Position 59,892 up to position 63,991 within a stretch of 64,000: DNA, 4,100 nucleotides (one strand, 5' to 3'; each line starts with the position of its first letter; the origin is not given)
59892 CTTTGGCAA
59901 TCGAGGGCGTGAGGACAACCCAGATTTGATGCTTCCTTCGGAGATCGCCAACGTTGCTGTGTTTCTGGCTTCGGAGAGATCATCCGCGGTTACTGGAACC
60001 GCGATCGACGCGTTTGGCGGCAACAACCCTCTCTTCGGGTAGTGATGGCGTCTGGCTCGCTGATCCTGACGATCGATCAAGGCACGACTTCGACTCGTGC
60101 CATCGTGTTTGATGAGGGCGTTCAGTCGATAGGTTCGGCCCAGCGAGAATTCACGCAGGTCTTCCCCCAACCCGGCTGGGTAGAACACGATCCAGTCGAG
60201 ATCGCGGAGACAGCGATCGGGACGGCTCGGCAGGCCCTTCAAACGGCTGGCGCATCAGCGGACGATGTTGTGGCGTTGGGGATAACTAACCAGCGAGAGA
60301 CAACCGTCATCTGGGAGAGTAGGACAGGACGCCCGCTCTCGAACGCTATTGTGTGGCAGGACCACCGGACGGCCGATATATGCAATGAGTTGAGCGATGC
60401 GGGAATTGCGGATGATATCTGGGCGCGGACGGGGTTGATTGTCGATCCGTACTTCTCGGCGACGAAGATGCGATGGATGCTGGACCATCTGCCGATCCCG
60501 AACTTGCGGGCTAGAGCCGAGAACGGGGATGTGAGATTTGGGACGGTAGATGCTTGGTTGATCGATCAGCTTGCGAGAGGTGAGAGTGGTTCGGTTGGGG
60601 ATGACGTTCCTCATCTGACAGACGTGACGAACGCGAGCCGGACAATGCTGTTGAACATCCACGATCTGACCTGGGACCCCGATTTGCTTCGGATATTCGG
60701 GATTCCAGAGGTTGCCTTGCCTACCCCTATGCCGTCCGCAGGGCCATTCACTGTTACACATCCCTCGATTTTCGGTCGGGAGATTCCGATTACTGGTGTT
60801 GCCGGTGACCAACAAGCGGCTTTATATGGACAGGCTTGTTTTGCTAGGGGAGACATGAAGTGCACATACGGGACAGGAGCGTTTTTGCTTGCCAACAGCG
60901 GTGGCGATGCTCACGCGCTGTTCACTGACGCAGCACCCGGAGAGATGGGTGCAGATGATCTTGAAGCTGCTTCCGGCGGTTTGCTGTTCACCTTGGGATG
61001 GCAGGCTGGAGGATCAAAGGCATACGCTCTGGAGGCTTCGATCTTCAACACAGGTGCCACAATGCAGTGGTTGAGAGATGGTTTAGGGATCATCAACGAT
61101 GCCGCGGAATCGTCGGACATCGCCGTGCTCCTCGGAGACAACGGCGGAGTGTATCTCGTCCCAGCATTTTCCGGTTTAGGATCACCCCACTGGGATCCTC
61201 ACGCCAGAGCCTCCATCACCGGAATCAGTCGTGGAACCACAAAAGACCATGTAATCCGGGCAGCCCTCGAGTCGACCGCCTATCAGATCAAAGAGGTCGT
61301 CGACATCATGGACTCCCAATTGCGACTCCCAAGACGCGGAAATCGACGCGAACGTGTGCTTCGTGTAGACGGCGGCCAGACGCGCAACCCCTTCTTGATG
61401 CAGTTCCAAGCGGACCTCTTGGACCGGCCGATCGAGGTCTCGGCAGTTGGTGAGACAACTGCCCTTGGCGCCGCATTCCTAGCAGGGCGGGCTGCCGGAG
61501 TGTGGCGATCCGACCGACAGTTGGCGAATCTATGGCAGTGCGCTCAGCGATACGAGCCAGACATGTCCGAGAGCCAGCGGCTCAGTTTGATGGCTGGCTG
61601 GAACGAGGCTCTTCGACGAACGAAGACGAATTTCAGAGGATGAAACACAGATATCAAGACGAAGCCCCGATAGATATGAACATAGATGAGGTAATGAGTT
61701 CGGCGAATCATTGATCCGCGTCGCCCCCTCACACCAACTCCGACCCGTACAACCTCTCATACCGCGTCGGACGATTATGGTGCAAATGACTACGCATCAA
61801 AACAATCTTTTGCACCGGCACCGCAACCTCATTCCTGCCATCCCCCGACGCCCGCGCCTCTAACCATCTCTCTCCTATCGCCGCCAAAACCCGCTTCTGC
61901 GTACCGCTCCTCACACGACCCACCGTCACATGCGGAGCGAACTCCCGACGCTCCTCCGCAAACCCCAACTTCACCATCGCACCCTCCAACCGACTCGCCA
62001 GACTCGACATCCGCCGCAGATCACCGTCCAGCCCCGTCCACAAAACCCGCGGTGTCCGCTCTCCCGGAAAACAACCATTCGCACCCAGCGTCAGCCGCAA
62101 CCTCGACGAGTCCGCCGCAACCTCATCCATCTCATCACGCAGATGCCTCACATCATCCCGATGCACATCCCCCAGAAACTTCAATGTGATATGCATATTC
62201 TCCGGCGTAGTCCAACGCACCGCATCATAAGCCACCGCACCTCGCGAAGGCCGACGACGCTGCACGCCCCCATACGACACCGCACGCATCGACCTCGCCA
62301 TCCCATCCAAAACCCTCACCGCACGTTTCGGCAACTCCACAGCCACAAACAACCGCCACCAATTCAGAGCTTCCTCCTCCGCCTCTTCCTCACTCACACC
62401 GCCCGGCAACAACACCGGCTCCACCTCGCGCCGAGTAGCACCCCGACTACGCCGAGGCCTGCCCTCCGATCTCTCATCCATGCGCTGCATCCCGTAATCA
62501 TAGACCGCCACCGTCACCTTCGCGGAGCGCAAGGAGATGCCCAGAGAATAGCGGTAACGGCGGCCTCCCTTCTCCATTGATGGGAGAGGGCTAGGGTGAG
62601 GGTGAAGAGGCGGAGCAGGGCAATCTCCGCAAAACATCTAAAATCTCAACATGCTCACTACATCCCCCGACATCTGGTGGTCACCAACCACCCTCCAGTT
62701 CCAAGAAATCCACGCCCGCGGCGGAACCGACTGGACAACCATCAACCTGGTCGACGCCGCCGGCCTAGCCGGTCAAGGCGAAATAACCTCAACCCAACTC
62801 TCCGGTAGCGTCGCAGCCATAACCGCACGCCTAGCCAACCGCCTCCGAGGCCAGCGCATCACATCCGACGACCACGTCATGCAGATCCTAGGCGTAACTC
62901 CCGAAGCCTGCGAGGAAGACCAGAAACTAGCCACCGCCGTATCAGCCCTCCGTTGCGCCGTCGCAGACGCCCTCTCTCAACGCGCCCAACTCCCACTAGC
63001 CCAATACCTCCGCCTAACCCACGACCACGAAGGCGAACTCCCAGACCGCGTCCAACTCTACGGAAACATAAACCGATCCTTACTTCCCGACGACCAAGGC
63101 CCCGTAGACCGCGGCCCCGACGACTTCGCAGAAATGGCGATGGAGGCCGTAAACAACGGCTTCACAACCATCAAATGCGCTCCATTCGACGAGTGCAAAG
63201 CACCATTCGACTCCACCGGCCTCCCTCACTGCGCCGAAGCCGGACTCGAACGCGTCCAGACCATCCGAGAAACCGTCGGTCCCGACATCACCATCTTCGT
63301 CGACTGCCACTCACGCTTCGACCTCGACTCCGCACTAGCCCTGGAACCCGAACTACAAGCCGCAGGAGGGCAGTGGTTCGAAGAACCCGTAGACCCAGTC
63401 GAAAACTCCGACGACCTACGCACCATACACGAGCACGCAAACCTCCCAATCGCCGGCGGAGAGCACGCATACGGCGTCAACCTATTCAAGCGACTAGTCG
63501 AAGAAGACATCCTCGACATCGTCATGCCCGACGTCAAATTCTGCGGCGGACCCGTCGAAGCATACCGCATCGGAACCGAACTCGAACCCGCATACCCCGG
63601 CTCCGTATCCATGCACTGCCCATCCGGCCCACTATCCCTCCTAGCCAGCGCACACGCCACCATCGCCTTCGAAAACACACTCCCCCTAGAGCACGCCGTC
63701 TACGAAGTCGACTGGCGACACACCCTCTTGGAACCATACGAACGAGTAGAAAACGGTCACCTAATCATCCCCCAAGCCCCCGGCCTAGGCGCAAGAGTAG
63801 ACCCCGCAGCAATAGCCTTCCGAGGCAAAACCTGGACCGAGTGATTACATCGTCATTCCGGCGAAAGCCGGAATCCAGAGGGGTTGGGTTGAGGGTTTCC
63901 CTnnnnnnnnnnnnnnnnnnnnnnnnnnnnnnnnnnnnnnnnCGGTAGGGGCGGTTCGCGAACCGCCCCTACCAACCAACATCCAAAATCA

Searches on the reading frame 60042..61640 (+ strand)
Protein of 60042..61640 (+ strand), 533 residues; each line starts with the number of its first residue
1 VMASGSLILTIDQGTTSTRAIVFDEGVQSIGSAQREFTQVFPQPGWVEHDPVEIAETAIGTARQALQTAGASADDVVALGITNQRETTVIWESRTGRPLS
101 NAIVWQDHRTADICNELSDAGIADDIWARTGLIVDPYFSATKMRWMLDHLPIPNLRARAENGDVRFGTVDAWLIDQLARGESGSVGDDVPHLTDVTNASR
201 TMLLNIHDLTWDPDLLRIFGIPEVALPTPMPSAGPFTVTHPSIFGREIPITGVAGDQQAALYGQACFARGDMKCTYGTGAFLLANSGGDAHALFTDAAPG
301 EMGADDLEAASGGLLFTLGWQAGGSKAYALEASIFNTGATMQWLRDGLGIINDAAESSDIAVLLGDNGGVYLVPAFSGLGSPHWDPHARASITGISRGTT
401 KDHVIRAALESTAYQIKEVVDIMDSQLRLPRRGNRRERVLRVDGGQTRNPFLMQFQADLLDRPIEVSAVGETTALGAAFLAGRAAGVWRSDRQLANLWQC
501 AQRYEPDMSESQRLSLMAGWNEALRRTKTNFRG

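Call 60: search_protein_families(library=ncbifam, proteins=[window:60042-61640:+], max_evalue=1e-10)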
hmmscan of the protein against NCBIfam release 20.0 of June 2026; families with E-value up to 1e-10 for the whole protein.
window:60042-61640:+ (533 aa): 10 families
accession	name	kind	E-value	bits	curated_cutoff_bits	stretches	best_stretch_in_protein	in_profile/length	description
NF000756.0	PRK00047.1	subfamily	4.2e-187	622.4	498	1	6-529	5-496/502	glycerol kinase GlpK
TIGR01311.1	glycerol_kin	equivalog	2.7e-180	599.9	590.35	1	7-528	2-494/496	glycerol kinase GlpK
TIGR01312.1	XylB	equivalog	3.3e-48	164.4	380.25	2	333-506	293-461/481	xylulokinase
TIGR01314.1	gntK_FGGY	equivalog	1.8e-30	106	648.55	2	8-230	2-206/505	gluconokinase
NF008187.0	PRK10939.1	equivalog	8.8e-22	77.4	528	1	6-227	4-210/521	autoinducer-2 kinase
NF011601.0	PRK15027.1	equivalog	1.1e-20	73.5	912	1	9-151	3-140/484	xylulokinase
TIGR01315.1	5C_CHO_kinase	subfamily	1.7e-19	70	408.7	1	341-495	355-502/541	FGGY family pentulose kinase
TIGR02628.1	fuculo_kin_coli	equivalog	4.5e-19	68.7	470.9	0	388-491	351-448/465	L-fuculokinase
NF003154.0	PRK04123.1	equivalog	7.4e-19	67.9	428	1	376-510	389-519/554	ribulokinase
TIGR01234.1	L-ribulokinase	equivalog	5.7e-13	48.5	583.25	0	374-489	380-489/536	ribulokinase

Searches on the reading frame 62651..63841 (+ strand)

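Call 60: search_protein_families(library=ncbifam, proteins=[window:62651-63841:+], max_evalue=1e-10)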
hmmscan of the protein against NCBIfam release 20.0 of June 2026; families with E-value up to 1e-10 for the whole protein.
window:62651-63841:+ (397 aa): 8 families
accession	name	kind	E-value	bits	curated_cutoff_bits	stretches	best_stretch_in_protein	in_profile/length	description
NF010624.0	PRK14017.1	equivalog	6.9e-36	124.1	311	1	28-390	15-359/382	galactonate dehydratase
NF040790.2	glucon_galact_dh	equivalog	1.1e-35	123.3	750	1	31-385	28-363/390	bifunctional D-gluconate/D-galactonate dehydratase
NF040866.1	AraD_Arch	equivalog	2.8e-24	85.8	650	1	196-384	177-362/372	arabinonate dehydratase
NF043051.1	ManoateDhtManD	equivalog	1e-17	64.1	550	1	202-387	195-379/403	D-mannonate dehydratase ManD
NF047820.1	TalGalacDh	equivalog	3.2e-17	62.5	500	1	93-389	104-362/371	L-talarate/galactarate dehydratase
NF011654.0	PRK15072.1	subfamily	2.8e-15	56.1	430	1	202-387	196-380/404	D-galactonate dehydratase family protein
NF011968.0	PRK15440.1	equivalog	1.7e-14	53.6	393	1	198-343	195-335/395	L-rhamnonate dehydratase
TIGR02534.1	mucon_cyclo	subfamily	9.6e-13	47.9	334.95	1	199-389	174-363/368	muconate/chloromuconate family cycloisomerase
